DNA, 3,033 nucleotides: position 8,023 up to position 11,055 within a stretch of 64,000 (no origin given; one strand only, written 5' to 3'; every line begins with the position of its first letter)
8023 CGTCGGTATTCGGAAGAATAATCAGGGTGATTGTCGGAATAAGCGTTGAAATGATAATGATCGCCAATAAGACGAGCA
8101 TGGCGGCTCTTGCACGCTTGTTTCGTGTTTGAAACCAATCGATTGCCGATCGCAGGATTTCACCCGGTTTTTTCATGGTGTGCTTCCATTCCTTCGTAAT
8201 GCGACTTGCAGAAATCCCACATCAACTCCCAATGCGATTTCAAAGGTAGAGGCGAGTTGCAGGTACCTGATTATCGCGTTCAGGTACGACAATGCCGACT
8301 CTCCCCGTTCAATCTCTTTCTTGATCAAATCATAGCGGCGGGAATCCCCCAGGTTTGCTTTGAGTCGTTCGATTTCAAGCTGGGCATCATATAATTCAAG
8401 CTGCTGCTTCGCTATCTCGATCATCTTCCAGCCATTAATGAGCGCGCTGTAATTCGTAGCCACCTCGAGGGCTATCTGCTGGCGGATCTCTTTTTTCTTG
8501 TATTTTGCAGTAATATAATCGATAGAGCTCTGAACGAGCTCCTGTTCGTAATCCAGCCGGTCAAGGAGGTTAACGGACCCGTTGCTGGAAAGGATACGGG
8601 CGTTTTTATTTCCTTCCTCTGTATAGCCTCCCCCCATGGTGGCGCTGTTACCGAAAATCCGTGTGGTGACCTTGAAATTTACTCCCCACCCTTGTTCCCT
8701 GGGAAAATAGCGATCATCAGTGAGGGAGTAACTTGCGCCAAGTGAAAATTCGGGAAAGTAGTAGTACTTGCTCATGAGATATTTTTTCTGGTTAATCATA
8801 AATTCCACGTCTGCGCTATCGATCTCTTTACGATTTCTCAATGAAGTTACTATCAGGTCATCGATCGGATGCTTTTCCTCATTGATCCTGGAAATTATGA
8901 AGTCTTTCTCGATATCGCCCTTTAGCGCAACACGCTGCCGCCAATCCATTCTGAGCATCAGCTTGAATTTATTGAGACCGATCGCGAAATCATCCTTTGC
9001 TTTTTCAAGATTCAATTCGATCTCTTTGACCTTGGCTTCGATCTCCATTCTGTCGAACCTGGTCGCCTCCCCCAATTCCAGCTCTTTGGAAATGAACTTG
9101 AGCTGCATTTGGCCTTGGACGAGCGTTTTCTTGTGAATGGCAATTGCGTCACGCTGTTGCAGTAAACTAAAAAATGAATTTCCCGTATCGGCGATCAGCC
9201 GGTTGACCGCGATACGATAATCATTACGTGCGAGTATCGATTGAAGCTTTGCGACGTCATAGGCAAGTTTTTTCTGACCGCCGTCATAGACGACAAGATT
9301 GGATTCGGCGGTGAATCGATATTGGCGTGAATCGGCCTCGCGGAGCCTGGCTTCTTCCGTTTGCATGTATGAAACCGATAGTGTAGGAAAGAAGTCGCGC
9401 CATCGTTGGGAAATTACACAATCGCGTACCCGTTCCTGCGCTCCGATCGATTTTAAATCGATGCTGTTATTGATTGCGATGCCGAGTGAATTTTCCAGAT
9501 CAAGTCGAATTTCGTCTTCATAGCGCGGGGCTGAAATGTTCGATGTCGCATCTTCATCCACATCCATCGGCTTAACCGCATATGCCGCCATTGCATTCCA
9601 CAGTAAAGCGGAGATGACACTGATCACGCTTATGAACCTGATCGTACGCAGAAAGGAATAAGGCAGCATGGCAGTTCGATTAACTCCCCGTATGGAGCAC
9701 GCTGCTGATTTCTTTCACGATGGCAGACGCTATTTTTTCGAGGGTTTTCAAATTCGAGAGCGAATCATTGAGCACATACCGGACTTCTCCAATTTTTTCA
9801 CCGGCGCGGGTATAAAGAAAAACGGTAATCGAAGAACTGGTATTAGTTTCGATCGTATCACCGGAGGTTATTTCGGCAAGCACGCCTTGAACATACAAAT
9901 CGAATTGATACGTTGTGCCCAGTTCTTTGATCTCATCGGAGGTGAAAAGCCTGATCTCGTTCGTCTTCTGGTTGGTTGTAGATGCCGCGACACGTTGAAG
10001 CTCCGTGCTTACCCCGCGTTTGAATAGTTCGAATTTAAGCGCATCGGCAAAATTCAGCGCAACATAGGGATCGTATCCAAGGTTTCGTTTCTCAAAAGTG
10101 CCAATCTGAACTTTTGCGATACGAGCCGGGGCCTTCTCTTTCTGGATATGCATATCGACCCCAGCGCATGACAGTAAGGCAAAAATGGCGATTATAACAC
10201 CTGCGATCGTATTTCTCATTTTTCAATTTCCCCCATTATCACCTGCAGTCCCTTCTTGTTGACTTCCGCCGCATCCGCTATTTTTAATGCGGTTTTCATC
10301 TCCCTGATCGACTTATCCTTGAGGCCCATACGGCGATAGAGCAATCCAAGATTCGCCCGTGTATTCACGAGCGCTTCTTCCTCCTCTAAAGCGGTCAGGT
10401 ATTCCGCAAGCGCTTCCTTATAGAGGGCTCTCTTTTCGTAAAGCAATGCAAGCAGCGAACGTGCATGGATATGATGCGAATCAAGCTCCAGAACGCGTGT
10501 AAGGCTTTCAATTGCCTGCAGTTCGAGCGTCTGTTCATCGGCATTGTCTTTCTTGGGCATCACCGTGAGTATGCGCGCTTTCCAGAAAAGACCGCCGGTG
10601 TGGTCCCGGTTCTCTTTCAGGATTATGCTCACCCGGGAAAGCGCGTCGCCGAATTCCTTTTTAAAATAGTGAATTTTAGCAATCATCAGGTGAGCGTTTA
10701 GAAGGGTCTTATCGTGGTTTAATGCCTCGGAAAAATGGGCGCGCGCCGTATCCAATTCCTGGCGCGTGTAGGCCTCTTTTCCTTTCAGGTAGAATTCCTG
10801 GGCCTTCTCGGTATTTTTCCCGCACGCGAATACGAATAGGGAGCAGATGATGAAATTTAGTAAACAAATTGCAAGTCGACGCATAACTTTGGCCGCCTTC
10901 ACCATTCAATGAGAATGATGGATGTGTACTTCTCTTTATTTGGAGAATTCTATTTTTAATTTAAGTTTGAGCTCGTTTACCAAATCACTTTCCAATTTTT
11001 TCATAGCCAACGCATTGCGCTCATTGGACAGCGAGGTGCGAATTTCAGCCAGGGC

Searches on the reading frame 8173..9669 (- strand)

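Call 79: search_protein_families(library=pfam, proteins=[window:8173-9669:-], max_evalue=0.001)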
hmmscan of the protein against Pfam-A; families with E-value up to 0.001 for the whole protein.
window:8173-9669:- (498 aa): 1 family
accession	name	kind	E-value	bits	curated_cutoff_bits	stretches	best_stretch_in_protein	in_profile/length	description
PF02321.23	OEP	-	5.1e-29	101.8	22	2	58-238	1-185/187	Outer membrane efflux protein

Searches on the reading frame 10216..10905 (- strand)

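Call 79: search_protein_families(library=pfam, proteins=[window:10216-10905:-], max_evalue=0.001)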
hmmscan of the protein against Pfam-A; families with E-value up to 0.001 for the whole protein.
window:10216-10905:- (229 aa): 6 families
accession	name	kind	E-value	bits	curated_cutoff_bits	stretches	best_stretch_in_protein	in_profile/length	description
PF13414.12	TPR_11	-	8.9e-10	38.5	26.8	0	162-194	10-42/42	TPR repeat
PF07719.23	TPR_2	-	6.2e-08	32.6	27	0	185-210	6-31/34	Tetratricopeptide repeat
PF14559.12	TPR_19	-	3.3e-07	31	25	0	49-102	5-58/68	Tetratricopeptide repeat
PF00515.34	TPR_1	-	1.6e-06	28.1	27.8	0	35-65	1-31/34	Tetratricopeptide repeat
PF13181.12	TPR_8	-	9.5e-06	25.8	25.7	0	184-210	5-31/34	Tetratricopeptide repeat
PF13432.12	TPR_16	-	0.00037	21.3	32.7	0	130-174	15-59/65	Tetratricopeptide repeat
